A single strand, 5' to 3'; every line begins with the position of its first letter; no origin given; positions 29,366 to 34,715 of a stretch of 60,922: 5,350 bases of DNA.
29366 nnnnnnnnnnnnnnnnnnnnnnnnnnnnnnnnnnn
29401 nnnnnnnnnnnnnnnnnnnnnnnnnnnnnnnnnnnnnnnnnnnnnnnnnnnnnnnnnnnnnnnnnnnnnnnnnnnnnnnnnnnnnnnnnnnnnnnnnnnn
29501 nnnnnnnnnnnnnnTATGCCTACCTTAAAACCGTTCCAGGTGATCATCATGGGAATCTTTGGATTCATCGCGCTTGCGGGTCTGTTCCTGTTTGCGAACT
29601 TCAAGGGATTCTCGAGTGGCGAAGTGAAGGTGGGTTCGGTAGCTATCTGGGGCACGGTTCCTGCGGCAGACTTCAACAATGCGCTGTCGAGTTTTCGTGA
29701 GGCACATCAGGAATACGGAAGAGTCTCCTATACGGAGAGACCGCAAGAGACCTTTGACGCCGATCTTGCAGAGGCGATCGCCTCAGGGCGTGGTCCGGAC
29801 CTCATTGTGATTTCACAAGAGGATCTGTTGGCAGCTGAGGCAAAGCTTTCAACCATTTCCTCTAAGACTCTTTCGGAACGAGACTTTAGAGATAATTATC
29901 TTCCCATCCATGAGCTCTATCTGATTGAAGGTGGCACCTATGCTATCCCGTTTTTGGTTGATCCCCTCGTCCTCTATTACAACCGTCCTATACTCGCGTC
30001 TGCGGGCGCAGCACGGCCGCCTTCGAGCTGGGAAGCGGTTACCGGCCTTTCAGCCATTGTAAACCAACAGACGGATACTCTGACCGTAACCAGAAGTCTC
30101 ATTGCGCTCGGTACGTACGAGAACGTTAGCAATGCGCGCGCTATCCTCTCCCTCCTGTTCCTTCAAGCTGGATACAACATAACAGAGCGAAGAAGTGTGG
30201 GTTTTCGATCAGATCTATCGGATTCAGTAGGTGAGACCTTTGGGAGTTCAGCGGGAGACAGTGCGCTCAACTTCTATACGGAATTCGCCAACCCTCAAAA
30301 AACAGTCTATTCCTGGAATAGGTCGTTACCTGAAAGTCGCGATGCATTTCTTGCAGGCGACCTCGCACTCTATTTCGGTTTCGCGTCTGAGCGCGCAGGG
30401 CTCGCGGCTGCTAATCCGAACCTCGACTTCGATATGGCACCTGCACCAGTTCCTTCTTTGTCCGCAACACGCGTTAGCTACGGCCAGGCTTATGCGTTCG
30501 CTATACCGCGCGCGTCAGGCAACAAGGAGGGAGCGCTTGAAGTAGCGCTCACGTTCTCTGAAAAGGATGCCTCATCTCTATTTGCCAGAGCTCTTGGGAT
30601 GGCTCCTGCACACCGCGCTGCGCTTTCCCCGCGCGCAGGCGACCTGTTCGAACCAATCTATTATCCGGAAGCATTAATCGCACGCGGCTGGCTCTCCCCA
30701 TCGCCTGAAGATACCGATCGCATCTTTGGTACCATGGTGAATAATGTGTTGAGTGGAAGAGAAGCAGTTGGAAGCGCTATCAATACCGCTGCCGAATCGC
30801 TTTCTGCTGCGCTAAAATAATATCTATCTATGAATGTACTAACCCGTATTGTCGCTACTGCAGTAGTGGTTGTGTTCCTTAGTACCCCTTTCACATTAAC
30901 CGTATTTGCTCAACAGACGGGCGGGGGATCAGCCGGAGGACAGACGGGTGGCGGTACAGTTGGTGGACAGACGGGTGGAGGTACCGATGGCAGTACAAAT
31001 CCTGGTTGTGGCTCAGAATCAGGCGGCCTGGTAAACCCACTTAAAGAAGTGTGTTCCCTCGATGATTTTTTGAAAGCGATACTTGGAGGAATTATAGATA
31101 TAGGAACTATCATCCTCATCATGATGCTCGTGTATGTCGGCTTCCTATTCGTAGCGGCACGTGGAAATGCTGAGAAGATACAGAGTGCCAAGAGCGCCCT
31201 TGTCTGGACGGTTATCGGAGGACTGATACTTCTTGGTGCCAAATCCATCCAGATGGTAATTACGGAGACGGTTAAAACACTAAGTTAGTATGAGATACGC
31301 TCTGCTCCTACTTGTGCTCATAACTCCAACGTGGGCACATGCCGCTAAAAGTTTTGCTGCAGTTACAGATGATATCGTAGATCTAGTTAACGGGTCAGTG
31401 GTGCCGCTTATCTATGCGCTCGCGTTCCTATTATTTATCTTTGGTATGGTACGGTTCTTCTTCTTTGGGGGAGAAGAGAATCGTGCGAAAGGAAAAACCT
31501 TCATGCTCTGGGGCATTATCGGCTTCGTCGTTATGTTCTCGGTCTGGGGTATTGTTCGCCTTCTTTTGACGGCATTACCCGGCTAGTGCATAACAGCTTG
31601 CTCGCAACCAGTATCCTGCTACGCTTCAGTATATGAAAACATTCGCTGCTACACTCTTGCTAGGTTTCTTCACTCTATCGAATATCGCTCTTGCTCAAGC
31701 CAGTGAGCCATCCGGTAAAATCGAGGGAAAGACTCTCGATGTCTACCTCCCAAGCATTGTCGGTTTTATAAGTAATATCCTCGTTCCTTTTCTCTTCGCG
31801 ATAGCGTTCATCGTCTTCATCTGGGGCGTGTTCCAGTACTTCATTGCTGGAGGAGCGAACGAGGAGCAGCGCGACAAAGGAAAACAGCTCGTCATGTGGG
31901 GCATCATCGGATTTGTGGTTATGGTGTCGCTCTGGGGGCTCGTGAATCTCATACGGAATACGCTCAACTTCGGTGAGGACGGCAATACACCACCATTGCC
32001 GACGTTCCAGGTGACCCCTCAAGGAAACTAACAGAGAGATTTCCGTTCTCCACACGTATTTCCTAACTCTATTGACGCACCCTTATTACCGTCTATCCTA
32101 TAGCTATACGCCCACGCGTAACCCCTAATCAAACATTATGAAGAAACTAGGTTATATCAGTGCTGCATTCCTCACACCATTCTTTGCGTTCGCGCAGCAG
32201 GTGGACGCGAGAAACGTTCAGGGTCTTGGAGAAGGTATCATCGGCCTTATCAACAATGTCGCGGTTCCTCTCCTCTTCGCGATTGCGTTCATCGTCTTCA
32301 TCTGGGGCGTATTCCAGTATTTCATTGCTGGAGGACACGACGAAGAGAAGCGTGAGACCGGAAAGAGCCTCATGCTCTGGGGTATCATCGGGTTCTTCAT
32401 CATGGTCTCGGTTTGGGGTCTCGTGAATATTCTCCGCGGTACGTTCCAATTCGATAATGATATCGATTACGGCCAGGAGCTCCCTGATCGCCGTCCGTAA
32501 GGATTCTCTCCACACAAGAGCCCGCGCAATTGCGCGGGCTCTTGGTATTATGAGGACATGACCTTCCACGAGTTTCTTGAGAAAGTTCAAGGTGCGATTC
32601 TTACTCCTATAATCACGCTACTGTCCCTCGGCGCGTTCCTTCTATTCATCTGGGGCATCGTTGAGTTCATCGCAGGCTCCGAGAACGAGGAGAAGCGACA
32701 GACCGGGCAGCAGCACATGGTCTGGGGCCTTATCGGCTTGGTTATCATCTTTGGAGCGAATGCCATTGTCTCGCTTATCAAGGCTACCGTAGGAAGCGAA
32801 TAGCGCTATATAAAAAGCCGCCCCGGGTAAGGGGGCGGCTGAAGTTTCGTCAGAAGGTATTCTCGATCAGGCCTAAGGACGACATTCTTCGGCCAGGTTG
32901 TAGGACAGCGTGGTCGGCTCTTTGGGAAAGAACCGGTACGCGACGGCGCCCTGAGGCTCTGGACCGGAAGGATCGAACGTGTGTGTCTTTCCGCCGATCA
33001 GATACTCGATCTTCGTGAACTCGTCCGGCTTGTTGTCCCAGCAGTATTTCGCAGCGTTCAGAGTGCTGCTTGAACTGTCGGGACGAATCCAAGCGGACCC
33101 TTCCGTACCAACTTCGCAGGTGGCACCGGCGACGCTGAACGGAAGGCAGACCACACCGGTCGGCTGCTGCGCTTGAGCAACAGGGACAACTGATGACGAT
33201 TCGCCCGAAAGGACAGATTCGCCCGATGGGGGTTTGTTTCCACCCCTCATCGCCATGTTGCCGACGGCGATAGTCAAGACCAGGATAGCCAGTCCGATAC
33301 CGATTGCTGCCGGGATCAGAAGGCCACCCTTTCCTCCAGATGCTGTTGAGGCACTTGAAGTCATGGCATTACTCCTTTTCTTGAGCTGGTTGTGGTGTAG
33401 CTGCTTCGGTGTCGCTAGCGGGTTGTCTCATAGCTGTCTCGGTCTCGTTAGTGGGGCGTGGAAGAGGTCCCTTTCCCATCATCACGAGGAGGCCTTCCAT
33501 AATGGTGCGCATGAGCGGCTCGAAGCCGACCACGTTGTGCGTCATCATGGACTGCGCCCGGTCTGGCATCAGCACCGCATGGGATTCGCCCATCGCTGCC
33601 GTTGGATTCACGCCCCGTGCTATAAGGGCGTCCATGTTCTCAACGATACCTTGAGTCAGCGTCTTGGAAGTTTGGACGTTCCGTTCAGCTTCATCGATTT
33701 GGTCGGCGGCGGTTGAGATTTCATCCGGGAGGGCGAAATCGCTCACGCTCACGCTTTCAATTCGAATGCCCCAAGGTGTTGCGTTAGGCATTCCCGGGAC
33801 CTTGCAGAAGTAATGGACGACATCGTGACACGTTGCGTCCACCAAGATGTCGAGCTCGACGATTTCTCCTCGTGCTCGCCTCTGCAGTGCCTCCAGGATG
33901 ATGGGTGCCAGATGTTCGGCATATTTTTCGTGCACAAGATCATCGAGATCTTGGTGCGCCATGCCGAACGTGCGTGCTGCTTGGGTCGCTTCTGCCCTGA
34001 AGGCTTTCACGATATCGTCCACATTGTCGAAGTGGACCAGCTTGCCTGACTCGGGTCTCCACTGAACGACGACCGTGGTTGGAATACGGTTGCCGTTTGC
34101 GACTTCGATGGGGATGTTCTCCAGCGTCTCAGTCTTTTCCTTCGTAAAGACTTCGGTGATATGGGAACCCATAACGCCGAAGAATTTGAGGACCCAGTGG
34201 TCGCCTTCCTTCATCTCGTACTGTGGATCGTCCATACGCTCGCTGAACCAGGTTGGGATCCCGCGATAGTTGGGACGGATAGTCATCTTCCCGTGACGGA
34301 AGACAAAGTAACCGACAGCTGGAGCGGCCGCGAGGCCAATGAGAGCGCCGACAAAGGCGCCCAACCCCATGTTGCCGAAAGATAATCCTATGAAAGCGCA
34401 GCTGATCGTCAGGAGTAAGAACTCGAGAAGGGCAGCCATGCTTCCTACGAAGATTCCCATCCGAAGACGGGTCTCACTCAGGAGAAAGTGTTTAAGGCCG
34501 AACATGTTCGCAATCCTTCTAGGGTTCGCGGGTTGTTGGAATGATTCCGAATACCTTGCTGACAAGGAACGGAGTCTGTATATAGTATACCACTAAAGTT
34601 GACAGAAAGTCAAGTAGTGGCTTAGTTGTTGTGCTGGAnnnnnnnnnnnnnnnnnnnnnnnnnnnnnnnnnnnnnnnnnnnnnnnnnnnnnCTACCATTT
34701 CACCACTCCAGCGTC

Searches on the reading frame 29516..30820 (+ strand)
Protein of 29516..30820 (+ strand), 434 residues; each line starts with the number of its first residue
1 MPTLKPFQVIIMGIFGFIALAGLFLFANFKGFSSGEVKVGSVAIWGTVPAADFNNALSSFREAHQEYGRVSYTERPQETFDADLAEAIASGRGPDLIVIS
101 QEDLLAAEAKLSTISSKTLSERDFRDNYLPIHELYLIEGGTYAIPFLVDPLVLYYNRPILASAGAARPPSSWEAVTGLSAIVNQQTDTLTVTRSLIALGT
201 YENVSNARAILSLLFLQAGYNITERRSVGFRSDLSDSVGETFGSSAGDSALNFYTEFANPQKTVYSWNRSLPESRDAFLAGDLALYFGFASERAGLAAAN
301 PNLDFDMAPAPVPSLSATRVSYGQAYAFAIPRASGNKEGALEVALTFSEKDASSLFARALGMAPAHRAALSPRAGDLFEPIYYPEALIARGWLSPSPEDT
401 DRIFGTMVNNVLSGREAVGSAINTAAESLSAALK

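Call 6: search_protein_families(library=pfam, proteins=[window:29516-30820:+], max_evalue=0.01)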
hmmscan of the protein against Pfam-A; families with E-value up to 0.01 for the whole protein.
window:29516-30820:+ (434 aa): 2 families
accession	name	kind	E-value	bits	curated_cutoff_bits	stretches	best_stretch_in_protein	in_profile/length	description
PF01547.30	SBP_bac_1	-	4e-16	60.3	26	1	83-342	35-295/307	Bacterial extracellular solute-binding protein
PF13416.11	SBP_bac_8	-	1.8e-14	54.6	27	1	58-367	4-263/279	Bacterial extracellular solute-binding protein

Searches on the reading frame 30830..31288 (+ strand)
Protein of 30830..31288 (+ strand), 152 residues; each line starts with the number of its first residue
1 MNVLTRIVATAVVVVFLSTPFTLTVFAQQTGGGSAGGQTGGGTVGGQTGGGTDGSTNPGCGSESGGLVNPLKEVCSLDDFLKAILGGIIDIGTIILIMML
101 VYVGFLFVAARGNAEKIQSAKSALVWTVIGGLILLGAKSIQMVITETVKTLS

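Call 6: search_protein_families(library=pfam, proteins=[window:30830-31288:+], max_evalue=0.01)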
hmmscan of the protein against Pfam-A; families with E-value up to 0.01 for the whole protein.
window:30830-31288:+ (152 aa): 2 families
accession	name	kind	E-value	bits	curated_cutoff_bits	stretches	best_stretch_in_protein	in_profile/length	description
PF18895.5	T4SS_pilin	-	1.9e-05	25.1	26.6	1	77-140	5-67/71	Type IV secretion system pilin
PF04956.18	TrbC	-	0.0002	22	27.9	1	78-140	38-94/98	TrbC/VIRB2 pilin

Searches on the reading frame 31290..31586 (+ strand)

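Call 6: search_protein_families(library=pfam, proteins=[window:31290-31586:+], max_evalue=0.01)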
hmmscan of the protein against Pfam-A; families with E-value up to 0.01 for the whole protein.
window:31290-31586:+ (98 aa): 1 family
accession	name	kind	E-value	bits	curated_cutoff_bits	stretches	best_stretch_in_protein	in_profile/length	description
PF18895.5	T4SS_pilin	-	1.8e-10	41.1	26.6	1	36-92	15-71/71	Type IV secretion system pilin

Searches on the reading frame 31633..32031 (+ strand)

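Call 6: search_protein_families(library=pfam, proteins=[window:31633-32031:+], max_evalue=0.01)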
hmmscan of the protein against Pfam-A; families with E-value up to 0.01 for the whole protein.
window:31633-32031:+ (132 aa): 1 family
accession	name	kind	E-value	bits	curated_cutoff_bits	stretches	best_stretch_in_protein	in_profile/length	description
PF18895.5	T4SS_pilin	-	8.4e-11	42.2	26.6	1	41-107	11-71/71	Type IV secretion system pilin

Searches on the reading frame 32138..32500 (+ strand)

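Call 6: search_protein_families(library=pfam, proteins=[window:32138-32500:+], max_evalue=0.01)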
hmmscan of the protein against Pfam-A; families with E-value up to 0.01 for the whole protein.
window:32138-32500:+ (120 aa): 1 family
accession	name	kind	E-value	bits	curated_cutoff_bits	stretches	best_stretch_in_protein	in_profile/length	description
PF18895.5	T4SS_pilin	-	3.4e-12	46.7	26.6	1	34-99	8-71/71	Type IV secretion system pilin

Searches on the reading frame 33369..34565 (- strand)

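Call 33: search_protein_families(library=pfam, proteins=[window:33369-34565:-], max_evalue=0.001)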
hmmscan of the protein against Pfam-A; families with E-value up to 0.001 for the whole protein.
window:33369-34565:- (398 aa): 1 family
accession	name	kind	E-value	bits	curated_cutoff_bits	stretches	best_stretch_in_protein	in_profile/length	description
PF01145.31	Band_7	-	2.5e-05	24.9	23.6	1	96-297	3-165/176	SPFH domain / Band 7 family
